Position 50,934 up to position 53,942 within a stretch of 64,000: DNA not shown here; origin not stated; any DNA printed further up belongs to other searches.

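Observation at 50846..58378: TonB-dependent receptor plus three acidic-signal surface lipoproteins including a DRGH nuclease: candidate extracellular nucleic-acid capture and uptake operon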

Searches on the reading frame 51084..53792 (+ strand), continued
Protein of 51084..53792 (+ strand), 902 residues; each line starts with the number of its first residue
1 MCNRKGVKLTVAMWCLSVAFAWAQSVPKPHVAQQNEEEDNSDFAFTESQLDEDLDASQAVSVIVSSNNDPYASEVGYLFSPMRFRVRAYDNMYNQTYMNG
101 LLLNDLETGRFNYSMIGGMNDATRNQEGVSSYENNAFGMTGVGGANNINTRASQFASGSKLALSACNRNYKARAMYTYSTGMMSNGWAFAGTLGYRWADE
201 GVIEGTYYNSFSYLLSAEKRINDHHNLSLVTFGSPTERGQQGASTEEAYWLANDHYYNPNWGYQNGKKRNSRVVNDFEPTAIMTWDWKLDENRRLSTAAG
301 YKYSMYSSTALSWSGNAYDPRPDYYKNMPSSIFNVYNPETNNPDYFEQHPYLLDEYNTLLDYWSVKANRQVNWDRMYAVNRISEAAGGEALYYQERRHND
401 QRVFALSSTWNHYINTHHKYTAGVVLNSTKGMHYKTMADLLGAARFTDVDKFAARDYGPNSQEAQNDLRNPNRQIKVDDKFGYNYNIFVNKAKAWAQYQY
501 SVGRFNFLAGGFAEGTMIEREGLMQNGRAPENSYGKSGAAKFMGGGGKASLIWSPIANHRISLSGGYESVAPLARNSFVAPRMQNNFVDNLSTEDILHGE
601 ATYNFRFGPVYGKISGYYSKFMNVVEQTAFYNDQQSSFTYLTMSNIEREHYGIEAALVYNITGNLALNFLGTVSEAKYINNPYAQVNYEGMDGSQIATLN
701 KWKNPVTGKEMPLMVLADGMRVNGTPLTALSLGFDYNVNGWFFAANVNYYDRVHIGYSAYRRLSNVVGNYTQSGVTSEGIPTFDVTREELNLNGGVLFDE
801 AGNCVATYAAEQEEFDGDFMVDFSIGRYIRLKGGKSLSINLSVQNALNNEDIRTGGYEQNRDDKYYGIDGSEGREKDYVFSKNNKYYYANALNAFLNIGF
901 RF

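Call 111: search_solved_structures(query=A3, max_evalue=1)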
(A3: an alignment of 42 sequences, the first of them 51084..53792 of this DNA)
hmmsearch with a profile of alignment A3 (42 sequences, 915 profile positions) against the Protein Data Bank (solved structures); distinct sequences matched with E-value up to 1: 25.
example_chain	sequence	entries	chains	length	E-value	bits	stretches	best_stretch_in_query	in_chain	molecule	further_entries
9c7v_B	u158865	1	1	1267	1.6e-08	36.2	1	22-99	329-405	BOS complex subunit NOMO2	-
9hfj_A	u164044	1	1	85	8.2e-06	27.2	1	19-98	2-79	SusC homolog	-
4u3s_B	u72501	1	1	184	1.2e-05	26.7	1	29-90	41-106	Cellulosomal scaffoldin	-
4wi0_B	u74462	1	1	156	1.2e-05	26.6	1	30-90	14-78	Cellulosomal scaffoldin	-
6fom_A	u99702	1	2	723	9.2e-05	23.7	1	616-730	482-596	Putative copper transport outer membrane porin OprC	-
6z8y_A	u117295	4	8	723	9.2e-05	23.7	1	616-730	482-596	Putative copper transport outer membrane porin OprC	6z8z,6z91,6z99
6z8r_A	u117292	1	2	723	9.3e-05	23.7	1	616-730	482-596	Putative copper transport outer membrane porin OprC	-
6fok_A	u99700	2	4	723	9.3e-05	23.7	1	616-730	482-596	Putative copper transport outer membrane porin OprC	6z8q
6z8s_A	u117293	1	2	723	9.3e-05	23.7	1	616-730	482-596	Putative copper transport outer membrane porin OprC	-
6z8t_A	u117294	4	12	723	9.3e-05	23.7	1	616-730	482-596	Putative copper transport outer membrane porin OprC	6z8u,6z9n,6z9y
5k39_B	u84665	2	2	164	0.0019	19.4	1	33-89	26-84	Dockerin module from a protein of unknown function | Ig domain protein group 2 domain protein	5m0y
6ytc_A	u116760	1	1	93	0.022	15.9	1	22-84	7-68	TonB-dependent receptor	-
5aq0_A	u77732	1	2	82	0.025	15.7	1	24-85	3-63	CARBOXYPEPTIDASE D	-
5g5d_B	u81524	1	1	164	0.057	14.5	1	39-89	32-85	CELLULOSOMAL-SCAFFOLDING PROTEIN A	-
2b59_B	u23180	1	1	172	0.066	14.3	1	39-89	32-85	Cellulosomal scaffolding protein A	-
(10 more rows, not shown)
